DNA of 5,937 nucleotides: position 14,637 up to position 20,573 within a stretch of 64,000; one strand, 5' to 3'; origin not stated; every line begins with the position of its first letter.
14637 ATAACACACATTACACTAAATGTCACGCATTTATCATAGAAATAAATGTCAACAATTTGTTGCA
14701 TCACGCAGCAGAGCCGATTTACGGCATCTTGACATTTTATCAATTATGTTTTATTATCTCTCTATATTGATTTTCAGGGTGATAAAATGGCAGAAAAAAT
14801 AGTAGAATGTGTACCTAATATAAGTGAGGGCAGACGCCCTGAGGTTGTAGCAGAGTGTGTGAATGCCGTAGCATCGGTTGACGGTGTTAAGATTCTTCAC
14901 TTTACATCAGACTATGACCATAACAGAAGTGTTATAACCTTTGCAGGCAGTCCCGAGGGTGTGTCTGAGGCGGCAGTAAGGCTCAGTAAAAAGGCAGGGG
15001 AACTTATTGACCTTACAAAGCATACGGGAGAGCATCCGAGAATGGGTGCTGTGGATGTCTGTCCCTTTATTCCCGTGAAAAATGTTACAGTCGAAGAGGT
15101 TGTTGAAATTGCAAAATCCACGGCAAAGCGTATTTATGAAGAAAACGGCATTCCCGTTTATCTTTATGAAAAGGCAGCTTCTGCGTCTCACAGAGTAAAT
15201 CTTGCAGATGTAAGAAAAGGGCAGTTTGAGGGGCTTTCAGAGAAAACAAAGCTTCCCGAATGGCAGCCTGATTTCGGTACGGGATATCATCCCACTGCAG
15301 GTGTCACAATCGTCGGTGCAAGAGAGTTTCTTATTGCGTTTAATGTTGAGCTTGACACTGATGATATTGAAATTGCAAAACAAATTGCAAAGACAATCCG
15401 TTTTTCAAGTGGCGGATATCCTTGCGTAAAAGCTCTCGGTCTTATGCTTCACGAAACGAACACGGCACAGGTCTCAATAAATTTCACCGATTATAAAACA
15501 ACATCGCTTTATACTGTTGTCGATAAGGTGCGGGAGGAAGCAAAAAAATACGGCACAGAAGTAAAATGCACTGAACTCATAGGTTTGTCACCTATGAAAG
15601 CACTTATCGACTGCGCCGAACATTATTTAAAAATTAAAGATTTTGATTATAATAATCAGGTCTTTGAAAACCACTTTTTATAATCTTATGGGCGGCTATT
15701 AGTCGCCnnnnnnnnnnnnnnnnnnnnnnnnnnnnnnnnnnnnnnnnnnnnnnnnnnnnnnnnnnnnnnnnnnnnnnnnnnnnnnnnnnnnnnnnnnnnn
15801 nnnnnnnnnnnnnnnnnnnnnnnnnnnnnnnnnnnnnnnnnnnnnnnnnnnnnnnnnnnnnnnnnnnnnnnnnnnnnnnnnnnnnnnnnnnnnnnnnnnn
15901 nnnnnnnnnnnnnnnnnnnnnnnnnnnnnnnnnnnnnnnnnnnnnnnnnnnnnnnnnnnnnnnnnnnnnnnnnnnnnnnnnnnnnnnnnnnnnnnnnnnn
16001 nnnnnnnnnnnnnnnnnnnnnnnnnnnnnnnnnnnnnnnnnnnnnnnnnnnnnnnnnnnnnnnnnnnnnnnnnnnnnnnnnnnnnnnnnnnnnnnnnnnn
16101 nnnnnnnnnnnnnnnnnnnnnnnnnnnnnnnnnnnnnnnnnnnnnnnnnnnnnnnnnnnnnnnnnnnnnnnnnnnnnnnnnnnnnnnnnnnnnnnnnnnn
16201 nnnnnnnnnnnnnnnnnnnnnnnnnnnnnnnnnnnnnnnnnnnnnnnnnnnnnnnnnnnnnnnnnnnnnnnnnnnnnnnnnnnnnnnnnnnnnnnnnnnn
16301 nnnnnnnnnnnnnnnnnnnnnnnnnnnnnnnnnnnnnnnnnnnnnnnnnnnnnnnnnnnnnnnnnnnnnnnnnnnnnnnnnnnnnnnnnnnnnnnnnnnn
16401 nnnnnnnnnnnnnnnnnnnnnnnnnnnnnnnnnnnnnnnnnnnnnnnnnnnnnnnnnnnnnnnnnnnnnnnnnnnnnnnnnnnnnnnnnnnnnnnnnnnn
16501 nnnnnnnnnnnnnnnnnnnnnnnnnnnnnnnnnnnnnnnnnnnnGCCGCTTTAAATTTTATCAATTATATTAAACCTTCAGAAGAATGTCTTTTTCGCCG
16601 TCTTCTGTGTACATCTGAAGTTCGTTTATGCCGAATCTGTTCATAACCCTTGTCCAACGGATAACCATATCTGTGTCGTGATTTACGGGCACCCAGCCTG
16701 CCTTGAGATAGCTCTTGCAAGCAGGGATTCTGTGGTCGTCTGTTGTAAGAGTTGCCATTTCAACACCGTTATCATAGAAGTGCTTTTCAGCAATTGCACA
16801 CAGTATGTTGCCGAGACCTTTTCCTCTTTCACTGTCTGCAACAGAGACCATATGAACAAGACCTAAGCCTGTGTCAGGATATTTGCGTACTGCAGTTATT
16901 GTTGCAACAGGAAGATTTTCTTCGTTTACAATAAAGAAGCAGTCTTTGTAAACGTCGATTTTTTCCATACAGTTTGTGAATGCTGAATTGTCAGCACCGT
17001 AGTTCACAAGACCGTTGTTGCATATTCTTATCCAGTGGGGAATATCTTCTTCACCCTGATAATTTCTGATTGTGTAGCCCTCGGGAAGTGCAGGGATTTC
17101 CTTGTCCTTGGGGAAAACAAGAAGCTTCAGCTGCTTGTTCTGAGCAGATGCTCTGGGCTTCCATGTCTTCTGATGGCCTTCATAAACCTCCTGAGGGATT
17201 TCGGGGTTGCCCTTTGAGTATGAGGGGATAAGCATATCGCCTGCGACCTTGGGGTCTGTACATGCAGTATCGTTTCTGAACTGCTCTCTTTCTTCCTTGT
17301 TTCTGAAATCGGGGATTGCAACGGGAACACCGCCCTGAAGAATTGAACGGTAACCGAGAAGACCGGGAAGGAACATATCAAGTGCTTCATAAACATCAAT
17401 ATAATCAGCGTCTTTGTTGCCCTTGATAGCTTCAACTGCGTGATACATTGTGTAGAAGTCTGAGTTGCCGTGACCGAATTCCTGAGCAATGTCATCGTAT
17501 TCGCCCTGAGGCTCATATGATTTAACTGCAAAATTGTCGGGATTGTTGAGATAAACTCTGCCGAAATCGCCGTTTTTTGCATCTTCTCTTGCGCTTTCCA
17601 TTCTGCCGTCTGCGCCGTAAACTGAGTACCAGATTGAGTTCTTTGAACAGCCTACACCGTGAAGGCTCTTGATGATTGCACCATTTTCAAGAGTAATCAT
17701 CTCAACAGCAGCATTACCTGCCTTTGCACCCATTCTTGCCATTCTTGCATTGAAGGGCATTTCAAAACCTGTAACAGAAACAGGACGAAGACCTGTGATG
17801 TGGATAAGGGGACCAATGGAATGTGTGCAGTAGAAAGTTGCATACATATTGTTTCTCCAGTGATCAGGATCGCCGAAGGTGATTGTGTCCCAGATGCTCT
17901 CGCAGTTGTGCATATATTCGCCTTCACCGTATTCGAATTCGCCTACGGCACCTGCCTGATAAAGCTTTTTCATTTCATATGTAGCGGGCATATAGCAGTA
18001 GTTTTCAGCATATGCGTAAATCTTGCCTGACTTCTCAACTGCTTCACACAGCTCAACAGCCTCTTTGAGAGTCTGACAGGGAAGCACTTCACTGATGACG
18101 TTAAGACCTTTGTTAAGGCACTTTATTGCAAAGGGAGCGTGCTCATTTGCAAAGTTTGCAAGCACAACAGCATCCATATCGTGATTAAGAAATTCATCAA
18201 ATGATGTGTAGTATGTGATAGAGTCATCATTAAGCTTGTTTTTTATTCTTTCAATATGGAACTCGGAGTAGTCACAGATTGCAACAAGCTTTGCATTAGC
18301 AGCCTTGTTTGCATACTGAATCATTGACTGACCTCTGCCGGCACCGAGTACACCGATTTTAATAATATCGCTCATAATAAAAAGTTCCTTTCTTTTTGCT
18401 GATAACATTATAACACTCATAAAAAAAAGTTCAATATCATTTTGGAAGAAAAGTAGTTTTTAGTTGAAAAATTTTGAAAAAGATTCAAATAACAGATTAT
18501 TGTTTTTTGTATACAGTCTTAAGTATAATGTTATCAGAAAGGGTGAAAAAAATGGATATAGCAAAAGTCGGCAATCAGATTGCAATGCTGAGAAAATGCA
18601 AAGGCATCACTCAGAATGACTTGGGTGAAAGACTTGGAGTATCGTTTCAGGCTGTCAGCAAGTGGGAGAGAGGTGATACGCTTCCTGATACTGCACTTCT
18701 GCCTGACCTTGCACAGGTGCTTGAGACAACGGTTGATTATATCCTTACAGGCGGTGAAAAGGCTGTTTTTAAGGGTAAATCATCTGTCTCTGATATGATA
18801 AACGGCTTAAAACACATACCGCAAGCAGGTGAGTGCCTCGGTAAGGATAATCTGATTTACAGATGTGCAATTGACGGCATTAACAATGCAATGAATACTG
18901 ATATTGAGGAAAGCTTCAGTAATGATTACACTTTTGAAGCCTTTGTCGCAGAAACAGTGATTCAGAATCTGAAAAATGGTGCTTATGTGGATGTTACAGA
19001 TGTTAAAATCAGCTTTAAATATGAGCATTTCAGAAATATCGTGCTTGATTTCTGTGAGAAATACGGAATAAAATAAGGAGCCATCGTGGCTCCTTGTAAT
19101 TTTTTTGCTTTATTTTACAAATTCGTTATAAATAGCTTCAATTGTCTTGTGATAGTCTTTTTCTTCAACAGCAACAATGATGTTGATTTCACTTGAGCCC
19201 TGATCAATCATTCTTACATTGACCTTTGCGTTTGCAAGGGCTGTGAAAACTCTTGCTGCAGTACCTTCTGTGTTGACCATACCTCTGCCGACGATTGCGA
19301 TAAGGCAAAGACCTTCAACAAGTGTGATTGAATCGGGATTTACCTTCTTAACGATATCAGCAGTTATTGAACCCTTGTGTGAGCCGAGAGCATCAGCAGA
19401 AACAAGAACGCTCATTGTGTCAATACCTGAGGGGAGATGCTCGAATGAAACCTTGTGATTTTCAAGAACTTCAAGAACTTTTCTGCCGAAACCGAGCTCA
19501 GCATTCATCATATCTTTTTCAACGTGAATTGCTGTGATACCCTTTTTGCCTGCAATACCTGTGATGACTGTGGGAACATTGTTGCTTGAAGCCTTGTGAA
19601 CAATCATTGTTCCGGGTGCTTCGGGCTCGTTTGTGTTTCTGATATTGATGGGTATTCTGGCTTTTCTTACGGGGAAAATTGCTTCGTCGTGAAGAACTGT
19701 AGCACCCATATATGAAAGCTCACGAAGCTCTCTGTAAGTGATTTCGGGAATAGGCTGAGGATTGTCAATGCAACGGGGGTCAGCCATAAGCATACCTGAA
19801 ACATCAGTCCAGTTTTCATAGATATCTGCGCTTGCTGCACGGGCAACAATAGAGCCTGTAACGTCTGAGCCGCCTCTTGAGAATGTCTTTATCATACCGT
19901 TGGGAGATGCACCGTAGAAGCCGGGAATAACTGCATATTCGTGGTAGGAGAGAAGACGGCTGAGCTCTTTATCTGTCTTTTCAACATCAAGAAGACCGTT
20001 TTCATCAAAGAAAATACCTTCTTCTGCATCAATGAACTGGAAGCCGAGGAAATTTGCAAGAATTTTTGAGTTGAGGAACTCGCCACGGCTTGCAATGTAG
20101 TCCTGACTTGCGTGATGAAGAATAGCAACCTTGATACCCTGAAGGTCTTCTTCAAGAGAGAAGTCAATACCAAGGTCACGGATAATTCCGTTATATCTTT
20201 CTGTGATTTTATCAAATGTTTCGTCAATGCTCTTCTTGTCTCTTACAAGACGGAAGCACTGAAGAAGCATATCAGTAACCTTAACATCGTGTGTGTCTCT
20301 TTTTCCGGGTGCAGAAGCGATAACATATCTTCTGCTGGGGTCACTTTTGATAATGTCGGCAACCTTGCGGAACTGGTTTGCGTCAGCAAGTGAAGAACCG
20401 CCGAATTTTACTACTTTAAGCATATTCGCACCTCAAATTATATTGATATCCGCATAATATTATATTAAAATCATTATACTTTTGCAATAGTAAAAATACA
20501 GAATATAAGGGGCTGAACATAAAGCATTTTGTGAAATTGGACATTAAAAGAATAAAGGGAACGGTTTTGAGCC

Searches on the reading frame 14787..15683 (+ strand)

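Call 45: search_protein_families(library=pfam, proteins=[window:14787-15683:+], max_evalue=0.000001)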
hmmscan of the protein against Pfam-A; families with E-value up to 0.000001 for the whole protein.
window:14787-15683:+ (298 aa): 2 families
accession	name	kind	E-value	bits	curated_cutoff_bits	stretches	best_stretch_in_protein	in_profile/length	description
PF07837.17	FTCD_N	-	3.6e-71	239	27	1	5-179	1-176/176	Formiminotransferase domain, N-terminal subdomain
PF02971.19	FTCD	-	1.2e-26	93.8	24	1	181-284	1-110/145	Formiminotransferase domain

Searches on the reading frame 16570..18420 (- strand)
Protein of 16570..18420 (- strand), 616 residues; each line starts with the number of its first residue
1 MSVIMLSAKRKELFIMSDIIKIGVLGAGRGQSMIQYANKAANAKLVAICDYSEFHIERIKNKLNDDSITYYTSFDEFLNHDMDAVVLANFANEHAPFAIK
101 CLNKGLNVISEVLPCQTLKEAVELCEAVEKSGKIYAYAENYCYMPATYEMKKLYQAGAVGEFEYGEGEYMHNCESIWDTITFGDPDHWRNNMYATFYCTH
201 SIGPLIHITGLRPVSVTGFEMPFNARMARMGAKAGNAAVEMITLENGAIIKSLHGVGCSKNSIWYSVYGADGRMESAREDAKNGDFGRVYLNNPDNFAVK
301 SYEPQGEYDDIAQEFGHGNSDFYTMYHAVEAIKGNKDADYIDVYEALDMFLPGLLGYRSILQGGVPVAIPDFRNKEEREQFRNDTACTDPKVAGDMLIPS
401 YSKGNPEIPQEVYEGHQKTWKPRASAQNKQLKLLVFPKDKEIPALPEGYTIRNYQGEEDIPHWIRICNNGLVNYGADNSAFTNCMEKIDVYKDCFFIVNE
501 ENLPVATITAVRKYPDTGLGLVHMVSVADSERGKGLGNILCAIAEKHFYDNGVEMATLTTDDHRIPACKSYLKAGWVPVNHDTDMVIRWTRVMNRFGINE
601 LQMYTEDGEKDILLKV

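Call 46: search_protein_families(library=pfam, proteins=[window:16570-18420:-], max_evalue=0.000001)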
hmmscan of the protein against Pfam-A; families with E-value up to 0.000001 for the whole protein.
window:16570-18420:- (616 aa): 2 families
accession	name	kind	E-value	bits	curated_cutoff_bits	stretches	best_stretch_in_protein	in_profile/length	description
PF01408.29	GFO_IDH_MocA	-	6.2e-12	46.7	24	1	20-136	1-117/120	Oxidoreductase family, NAD-binding Rossmann fold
PF00583.31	Acetyltransf_1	-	1.9e-08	35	20.7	1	493-576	33-116/116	Acetyltransferase (GNAT) family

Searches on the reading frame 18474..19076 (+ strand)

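Call 46: search_protein_families(library=pfam, proteins=[window:18474-19076:+], max_evalue=0.000001)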
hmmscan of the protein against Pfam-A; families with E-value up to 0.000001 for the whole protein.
window:18474-19076:+ (200 aa): 2 families
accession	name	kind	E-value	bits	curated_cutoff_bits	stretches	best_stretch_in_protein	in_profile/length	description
PF01381.28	HTH_3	-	7.7e-14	51.9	23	1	36-90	1-55/55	Helix-turn-helix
PF13560.12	HTH_31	-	2.6e-09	37.7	27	1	33-87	3-58/64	Helix-turn-helix domain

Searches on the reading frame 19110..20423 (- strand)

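Call 46: search_protein_families(library=pfam, proteins=[window:19110-20423:-], max_evalue=0.000001)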
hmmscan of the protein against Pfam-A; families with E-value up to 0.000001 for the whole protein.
window:19110-20423:- (437 aa): 4 families
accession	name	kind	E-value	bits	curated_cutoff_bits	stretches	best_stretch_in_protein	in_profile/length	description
PF00696.33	AA_kinase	-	2.9e-34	119.3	24.9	1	1-263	1-234/234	Amino acid kinase family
PF22468.2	ACT_9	-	7.3e-25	87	27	1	375-435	1-61/61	ACT domain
PF01842.31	ACT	-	6.6e-08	32.6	27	1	386-431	11-61/66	ACT domain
PF13840.12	ACT_7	-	7e-08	32.6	27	0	372-431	6-63/65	ACT domain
